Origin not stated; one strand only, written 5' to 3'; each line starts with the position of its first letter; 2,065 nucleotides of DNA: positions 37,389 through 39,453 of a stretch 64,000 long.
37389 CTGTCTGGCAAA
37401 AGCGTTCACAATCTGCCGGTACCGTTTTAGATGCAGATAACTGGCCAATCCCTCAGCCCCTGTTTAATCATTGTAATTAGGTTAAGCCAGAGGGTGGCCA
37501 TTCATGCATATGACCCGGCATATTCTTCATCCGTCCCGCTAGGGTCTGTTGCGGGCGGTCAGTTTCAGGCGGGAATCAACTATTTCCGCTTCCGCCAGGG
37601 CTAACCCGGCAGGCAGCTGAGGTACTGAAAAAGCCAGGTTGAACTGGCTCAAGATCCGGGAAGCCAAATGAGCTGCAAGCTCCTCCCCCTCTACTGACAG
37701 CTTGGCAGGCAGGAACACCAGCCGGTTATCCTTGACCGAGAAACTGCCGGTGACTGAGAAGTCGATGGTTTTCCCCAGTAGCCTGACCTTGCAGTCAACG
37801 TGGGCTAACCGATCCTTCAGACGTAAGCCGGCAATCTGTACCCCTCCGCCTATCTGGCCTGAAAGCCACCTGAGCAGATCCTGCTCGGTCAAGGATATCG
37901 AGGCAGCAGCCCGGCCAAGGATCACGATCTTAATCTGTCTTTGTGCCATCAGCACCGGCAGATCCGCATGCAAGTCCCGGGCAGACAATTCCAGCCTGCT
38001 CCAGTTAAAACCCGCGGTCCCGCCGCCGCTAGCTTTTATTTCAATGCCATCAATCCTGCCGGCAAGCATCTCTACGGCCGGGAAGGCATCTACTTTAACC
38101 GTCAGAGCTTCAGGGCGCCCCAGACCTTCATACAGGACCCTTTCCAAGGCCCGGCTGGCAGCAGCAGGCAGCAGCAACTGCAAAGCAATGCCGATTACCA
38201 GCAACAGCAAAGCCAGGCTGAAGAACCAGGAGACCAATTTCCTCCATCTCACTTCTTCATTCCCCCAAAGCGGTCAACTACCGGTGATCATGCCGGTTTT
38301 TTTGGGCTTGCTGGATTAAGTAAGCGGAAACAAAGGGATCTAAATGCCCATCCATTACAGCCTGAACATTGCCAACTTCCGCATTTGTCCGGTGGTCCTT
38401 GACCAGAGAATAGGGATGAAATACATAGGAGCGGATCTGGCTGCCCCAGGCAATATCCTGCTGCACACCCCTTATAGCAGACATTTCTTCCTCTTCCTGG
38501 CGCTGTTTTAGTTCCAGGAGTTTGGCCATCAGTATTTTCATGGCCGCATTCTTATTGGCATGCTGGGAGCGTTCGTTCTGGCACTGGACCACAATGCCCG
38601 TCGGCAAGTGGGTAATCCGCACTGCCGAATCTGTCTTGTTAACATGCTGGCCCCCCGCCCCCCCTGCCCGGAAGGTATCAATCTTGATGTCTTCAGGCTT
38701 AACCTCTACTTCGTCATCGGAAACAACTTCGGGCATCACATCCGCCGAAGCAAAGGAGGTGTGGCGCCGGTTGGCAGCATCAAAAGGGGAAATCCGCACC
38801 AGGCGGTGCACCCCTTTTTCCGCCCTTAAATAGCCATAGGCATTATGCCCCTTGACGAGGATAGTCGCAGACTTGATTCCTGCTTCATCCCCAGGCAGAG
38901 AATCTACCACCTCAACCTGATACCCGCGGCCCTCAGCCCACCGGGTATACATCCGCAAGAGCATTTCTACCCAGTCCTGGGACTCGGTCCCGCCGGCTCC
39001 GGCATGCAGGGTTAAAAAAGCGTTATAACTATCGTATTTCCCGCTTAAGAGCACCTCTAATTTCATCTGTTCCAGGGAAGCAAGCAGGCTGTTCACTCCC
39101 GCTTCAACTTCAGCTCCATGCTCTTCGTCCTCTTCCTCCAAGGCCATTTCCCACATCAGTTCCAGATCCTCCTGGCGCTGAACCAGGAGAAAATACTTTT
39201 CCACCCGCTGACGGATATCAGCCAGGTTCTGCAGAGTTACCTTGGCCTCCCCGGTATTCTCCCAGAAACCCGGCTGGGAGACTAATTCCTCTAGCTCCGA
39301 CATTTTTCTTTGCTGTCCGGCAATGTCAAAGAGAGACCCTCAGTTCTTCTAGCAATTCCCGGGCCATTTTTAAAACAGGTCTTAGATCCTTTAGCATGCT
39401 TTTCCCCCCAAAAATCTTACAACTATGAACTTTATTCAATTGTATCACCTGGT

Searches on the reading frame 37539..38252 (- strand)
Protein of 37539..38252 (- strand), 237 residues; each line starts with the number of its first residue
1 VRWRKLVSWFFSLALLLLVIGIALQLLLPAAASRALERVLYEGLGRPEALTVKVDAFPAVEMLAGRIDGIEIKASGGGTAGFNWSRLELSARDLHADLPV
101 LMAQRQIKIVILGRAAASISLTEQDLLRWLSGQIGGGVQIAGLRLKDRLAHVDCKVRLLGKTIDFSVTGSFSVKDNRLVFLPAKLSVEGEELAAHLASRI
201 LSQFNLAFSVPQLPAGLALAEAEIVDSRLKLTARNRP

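Call 42: search_protein_families(library=pfam, proteins=[window:37539-38252:-], max_evalue=0.00001)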
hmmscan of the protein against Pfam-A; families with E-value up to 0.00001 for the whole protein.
window:37539-38252:- (237 aa): 1 family
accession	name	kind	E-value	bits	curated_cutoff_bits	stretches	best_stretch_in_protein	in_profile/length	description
PF11209.13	LmeA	-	9.1e-27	95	27.3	1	26-234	4-217/217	LmeA-like phospholipid-binding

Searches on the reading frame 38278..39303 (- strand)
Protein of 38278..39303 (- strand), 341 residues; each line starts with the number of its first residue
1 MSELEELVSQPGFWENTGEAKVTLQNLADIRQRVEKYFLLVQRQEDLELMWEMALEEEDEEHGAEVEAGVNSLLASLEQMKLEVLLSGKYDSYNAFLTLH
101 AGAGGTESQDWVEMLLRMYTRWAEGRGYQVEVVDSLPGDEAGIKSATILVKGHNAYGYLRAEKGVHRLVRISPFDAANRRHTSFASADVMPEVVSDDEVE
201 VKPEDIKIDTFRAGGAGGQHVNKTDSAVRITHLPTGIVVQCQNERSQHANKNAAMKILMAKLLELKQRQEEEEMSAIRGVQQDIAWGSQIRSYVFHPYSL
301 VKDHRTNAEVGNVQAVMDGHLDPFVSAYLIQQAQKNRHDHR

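Call 42: search_protein_families(library=pfam, proteins=[window:38278-39303:-], max_evalue=0.00001)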
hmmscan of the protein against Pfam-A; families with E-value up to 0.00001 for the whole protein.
window:38278-39303:- (341 aa): 2 families
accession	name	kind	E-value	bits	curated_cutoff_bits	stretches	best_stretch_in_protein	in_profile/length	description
PF03462.23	PCRF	-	2.9e-54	184.3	24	1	2-186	6-193/194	PCRF domain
PF00472.26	RF-1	-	1.1e-44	151.6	35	1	197-305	3-116/116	RF-1 domain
